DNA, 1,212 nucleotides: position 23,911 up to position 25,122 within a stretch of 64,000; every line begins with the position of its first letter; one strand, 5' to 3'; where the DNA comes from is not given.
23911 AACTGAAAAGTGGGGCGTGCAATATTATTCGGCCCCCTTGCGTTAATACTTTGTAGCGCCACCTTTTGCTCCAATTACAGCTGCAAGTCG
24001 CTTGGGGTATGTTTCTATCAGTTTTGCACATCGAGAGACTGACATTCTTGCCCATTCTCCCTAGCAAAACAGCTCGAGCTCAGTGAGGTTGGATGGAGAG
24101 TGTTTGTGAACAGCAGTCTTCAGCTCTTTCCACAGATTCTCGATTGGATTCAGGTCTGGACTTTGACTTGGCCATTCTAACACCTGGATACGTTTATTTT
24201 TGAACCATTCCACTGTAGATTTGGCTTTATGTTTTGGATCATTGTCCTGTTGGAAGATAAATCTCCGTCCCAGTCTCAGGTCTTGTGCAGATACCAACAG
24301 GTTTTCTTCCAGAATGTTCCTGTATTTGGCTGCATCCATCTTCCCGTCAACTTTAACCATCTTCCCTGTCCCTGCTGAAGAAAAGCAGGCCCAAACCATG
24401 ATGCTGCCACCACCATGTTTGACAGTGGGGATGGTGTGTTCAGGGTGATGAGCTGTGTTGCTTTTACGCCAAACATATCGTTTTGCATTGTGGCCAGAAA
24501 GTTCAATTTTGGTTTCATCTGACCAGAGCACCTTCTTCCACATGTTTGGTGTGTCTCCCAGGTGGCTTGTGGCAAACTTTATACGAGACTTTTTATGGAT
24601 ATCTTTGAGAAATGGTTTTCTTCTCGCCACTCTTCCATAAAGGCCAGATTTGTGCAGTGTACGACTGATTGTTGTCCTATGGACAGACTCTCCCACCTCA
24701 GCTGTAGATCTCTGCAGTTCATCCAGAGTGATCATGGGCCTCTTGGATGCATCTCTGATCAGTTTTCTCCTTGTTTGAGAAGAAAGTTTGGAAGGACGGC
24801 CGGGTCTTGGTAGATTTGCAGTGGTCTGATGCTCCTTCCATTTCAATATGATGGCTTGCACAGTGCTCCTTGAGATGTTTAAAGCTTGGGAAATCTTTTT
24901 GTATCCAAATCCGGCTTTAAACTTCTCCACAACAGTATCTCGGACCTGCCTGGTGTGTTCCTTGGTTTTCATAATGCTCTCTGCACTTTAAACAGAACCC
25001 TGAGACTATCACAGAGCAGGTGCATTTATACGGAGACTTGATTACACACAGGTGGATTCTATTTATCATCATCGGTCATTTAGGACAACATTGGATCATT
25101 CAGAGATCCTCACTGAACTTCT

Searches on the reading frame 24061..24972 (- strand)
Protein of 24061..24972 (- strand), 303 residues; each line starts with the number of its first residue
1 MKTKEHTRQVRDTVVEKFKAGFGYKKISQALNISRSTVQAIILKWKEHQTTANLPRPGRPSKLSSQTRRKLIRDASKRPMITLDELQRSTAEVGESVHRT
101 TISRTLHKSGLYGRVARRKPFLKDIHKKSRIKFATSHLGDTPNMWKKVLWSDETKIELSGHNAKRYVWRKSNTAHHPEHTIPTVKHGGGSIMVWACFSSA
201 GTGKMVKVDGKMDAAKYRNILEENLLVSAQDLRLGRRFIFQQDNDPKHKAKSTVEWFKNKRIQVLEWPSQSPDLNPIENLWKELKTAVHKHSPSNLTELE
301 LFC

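Call 13: find_encoding_contigs(protein=window:24061-24972:-, flank=10000, max_places=10)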
Protein window:24061-24972:- (303 aa): no gene with exactly this product is on record in the collection.

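Call 15: search_protein_families(library=pfam, proteins=[window:24061-24972:-], max_evalue=0.01)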
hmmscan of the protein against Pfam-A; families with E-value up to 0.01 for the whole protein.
window:24061-24972:- (303 aa): 8 families
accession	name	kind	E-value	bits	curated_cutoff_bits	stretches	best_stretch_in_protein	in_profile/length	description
PF01498.24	HTH_Tnp_Tc3_2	-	2.8e-24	85.6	31.5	1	68-138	1-71/72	Transposase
PF13358.12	DDE_3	-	6.3e-17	62.2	28.6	1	148-299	2-145/146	DDE superfamily endonuclease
PF25787.1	HTH_SB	-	1.6e-16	60.3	43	1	1-51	2-52/53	Sleeping Beauty transposase HTH domain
PF13565.12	HTH_32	-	2.9e-07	31.4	33.7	1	37-106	1-73/73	Homeodomain-like domain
PF13384.12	HTH_23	-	4.1e-06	26.9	24.6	1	14-48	10-44/50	Homeodomain-like domain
PF13551.12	HTH_29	-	0.00011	22.6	28.1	1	21-68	11-63/64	Winged helix-turn helix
PF13613.12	HTH_Tnp_4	-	0.0016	18.4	27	0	16-45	14-43/53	Helix-turn-helix of DDE superfamily endonuclease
PF13518.12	HTH_28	-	0.0025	18.3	25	1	14-60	5-51/52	Helix-turn-helix domain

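Call 33: find_homologous_proteins(query=window:24061-24972:-, max_evalue=1e-50)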
Query window:24061-24972:- (303 aa): 3469 proteins with E <= 1e-50 among 8000 candidates; the best 120 are listed.
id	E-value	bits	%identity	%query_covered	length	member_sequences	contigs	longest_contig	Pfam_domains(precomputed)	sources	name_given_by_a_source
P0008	2.1e-186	636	91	100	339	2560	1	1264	PF25787.2,PF13384.13,PF01498.25,PF13565.13,PF13358.13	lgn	-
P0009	1.6e-183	627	91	100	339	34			PF25787.2,PF13384.13,PF01498.25,PF13565.13,PF13358.13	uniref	uniref:Tc1-like transposase DDE domain-containing protein n=1 Tax=Oncorhynchus mykiss TaxID=8022 Rep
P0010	1.2e-182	624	91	100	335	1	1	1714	PF25787.2,PF01498.25,PF13565.13,PF13358.13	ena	-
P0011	4.9e-182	622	91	100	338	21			PF25787.2,PF01498.25,PF13565.13,PF13358.13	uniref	uniref:Tc1-like transposase DDE domain-containing protein n=1 Tax=Lepisosteus oculatus TaxID=7918 Re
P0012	1.1e-180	617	90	100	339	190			PF25787.2,PF01498.25,PF13565.13,PF13358.13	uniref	uniref:Tc1-like transposase DDE domain-containing protein n=1 Tax=Oncorhynchus mykiss TaxID=8022 Rep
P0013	2.1e-180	616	90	100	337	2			PF25787.2,PF13384.13,PF01498.25,PF13565.13,PF13358.13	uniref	uniref:Transposase n=1 Tax=Oncorhynchus kisutch TaxID=8019 RepID=A0A8C7GHX2_ONCKI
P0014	2.6e-177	606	90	100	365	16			PF25787.2,PF13384.13,PF01498.25,PF13565.13,PF13358.13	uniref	uniref:Tc1-like transposase DDE domain-containing protein n=1 Tax=Oncorhynchus mykiss TaxID=8022 Rep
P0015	1.2e-176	604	89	100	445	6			PF25787.2,PF01498.25,PF13358.13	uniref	uniref:Tc1-like transposase DDE domain-containing protein n=1 Tax=Oncorhynchus mykiss TaxID=8022 Rep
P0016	5.7e-169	579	86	100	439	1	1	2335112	PF25787.2,PF01498.25,PF09745.15,PF13358.13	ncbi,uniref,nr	ncbi:unnamed protein product [Ranitomeya imitator]|uniref:Transposase n=1 Tax=Ranitomeya imitator Ta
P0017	1.1e-164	565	82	100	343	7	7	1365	PF25787.2,PF13384.13,PF13551.13,PF13518.13,PF01498.25,PF13565.13,PF13358.13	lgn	-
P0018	3.9e-164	563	83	100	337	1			PF25787.2,PF01498.25,PF13358.13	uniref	uniref:Transposase n=1 Tax=Oncorhynchus kisutch TaxID=8019 RepID=A0A8C7IDD5_ONCKI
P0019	2.2e-163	561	81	100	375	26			PF13613.13,PF25787.2,PF13384.13,PF13518.13,PF01498.25,PF13565.13,PF13358.13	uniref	uniref:Transposase n=2 Tax=Pygocentrus nattereri TaxID=42514 RepID=A0AAR2IYW9_PYGNA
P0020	2.3e-163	561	84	100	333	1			PF25787.2,PF01498.25,PF13565.13,PF13358.13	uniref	uniref:Transposase n=1 Tax=Oncorhynchus tshawytscha TaxID=74940 RepID=A0AAZ3RIR8_ONCTS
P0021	7.1e-163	559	84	100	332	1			PF25787.2,PF13384.13,PF01498.25,PF13565.13,PF13358.13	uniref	uniref:Transposase n=1 Tax=Oncorhynchus kisutch TaxID=8019 RepID=A0A8C7N1Z7_ONCKI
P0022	1.1e-162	558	84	100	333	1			PF25787.2,PF01498.25,PF13358.13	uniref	uniref:Tc1-like transposase DDE domain-containing protein n=1 Tax=Oncorhynchus mykiss TaxID=8022 Rep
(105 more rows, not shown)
